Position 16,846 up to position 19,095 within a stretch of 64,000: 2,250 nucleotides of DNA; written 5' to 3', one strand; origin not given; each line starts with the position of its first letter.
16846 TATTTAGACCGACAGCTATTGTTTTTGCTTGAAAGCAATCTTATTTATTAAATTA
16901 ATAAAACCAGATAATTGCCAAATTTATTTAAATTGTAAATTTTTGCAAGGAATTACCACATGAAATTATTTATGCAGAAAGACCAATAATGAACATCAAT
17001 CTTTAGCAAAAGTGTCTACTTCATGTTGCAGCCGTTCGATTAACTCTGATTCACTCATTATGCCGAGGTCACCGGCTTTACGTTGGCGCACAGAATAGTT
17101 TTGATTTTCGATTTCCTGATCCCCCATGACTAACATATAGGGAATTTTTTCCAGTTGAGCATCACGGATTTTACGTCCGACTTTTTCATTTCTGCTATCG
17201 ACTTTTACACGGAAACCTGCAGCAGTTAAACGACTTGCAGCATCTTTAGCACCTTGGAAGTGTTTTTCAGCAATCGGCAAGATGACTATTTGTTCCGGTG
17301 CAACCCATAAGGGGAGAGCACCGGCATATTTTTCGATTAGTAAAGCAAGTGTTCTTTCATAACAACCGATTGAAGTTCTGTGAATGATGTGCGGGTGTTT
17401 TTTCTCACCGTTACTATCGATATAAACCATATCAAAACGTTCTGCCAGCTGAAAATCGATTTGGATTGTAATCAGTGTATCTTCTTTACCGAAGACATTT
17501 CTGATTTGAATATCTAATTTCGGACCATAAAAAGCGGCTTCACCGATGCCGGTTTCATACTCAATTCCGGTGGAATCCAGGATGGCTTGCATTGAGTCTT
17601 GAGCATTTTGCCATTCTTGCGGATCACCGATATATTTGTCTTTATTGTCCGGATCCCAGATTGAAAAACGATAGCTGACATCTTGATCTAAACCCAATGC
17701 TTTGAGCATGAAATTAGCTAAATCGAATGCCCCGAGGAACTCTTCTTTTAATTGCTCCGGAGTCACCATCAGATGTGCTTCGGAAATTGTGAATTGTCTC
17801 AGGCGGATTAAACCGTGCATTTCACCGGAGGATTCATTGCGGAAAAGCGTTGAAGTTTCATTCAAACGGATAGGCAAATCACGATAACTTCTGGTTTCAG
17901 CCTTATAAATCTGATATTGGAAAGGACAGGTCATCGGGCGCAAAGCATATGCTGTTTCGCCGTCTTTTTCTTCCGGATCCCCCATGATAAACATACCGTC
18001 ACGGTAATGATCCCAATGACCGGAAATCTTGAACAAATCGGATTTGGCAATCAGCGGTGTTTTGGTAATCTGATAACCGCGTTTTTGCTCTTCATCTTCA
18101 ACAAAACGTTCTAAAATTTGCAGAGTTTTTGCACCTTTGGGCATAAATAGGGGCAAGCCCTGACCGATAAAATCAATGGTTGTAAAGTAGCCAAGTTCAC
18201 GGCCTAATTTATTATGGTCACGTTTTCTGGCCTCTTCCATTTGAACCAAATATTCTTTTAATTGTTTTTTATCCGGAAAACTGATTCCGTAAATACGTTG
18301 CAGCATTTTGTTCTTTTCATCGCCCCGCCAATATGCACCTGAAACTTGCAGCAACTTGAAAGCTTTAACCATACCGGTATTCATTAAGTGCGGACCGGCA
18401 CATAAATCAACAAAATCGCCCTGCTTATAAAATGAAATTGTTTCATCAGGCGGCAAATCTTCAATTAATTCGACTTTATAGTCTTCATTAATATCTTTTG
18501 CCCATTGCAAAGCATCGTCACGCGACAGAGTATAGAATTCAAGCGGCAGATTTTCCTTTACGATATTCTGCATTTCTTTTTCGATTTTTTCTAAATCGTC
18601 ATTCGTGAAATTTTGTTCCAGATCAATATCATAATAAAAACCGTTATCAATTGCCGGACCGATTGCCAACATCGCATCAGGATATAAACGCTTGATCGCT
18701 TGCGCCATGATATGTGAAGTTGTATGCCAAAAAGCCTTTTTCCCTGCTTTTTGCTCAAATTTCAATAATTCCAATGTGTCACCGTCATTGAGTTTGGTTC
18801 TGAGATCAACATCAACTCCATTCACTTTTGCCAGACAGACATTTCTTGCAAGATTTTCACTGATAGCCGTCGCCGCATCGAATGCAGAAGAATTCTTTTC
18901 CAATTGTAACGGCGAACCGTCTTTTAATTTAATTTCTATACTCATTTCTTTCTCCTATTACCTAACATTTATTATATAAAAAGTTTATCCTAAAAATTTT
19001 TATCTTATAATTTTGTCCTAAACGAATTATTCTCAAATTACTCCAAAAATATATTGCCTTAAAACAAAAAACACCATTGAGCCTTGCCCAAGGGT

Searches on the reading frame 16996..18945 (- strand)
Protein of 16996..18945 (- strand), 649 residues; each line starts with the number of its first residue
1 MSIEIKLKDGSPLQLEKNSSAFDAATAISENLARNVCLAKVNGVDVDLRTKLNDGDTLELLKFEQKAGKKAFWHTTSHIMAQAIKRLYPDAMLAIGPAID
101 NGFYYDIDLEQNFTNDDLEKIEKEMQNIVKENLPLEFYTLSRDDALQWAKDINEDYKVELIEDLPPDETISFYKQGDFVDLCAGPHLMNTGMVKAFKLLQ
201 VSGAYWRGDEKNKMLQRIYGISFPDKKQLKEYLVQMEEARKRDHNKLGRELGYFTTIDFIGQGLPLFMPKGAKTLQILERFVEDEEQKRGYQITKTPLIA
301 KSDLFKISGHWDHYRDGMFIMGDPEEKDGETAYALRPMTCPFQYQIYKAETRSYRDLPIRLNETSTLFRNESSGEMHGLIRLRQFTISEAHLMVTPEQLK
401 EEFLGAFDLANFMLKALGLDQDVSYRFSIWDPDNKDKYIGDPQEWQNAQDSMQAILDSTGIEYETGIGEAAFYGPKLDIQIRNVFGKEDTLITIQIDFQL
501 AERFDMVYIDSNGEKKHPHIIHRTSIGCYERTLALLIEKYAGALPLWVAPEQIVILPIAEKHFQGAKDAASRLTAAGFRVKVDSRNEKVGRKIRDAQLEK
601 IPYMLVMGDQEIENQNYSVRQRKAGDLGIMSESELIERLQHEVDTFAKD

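Call 47: list_cluster_members(proteins=[window:16996-18945:-, window:7911-9356:+, window:6861-7907:+, P0004, P0016, P0062])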
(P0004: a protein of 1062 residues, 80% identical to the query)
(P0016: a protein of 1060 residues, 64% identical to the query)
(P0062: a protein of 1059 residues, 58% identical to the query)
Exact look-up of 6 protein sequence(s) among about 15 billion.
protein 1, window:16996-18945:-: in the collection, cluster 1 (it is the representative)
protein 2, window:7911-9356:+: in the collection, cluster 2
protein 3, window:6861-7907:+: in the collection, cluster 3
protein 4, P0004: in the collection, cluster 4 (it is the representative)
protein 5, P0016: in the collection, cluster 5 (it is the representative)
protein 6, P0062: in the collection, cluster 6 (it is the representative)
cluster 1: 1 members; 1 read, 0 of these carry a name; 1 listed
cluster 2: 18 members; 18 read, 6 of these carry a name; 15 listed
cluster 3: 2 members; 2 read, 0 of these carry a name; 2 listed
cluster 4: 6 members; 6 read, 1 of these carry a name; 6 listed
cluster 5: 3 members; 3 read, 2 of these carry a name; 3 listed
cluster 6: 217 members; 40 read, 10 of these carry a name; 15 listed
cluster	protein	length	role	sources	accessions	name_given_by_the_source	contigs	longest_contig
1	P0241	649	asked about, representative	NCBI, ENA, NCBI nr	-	-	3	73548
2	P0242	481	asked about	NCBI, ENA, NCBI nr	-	-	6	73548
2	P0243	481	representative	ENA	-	-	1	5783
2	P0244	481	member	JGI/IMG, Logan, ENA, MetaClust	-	cellulose synthase/poly-beta-1,6-N-acetylglucosamine synthase-like glycosyltransferase | \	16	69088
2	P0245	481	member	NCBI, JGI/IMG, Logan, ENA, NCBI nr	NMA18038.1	MAG: glycosyltransferase family 2 protein [Clostridiaceae bacterium] | biofilm PGA synthesis N-glycosyltransferase PgaC | glycosyltransferase family 2 protein [Clostridiaceae bacterium]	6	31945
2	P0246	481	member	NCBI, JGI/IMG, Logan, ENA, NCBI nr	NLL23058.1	MAG: glycosyltransferase family 2 protein [Tissierellia bacterium] | glycosyltransferase family 2 protein [Tissierellia bacterium]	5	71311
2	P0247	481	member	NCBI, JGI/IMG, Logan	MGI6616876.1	MAG: glycosyltransferase family 2 protein [Saccharofermentanales bacterium] | biofilm PGA synthesis N-glycosyltransferase PgaC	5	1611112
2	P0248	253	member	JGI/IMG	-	cellulose synthase/poly-beta-1,6-N-acetylglucosamine synthase-like glycosyltransferase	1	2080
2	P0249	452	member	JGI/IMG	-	cellulose synthase/poly-beta-1,6-N-acetylglucosamine synthase-like glycosyltransferase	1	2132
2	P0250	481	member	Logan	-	-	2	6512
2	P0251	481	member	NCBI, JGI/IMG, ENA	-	-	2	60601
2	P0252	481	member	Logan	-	-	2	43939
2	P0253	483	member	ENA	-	-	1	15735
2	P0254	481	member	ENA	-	-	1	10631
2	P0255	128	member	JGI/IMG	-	-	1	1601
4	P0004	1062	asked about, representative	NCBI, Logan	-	-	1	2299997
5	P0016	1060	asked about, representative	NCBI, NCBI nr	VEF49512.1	glycosyl transferase family protein [Bacillus freudenreichii]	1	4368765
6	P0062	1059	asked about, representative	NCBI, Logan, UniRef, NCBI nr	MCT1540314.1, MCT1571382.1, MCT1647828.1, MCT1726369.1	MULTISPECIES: hypothetical protein [Lysinibacillus] | hypothetical protein n=1 Tax=Lysinibacillus TaxID=400634 RepID=UPI0021A3BB45 | hypothetical protein [Lysinibacillus capsici]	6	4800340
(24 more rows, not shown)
